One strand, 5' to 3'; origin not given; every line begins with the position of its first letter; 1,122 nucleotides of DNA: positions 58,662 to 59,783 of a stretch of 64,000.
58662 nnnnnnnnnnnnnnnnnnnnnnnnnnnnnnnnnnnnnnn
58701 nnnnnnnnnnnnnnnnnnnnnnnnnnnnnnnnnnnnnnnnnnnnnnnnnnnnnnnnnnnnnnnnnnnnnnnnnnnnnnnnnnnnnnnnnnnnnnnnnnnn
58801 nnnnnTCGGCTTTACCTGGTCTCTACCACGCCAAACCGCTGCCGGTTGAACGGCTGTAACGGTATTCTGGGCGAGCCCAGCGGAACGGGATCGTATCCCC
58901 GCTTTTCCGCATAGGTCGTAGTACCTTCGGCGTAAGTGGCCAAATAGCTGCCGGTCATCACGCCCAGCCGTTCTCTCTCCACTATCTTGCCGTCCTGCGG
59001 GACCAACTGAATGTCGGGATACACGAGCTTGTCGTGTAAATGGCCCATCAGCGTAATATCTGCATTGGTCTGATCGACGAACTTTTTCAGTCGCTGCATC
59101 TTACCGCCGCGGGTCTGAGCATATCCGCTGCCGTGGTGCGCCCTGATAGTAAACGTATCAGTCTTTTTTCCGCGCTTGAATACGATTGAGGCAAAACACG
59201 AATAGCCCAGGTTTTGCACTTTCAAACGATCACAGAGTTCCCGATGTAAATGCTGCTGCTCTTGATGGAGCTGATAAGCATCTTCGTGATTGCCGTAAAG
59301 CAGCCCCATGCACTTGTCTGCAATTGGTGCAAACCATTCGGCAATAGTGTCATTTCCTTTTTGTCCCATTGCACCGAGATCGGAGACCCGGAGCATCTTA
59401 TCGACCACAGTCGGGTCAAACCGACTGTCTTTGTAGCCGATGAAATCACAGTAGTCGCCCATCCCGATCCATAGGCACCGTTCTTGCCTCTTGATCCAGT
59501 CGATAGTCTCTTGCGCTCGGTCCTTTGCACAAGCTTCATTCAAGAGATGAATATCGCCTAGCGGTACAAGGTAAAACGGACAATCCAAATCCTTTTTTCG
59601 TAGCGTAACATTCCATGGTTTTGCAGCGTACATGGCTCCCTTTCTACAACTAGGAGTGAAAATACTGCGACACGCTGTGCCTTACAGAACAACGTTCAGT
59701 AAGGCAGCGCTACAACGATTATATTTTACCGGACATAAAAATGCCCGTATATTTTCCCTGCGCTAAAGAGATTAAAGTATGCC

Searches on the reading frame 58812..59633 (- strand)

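Call 81: search_protein_families(library=pfam, proteins=[window:58812-59633:-], max_evalue=0.001)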
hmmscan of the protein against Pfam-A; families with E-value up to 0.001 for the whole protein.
window:58812-59633:- (273 aa): 1 family
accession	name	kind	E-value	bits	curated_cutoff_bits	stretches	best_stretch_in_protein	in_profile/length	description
PF00149.33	Metallophos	-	0.00036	21.4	21.5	0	25-201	6-190/191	Calcineurin-like phosphoesterase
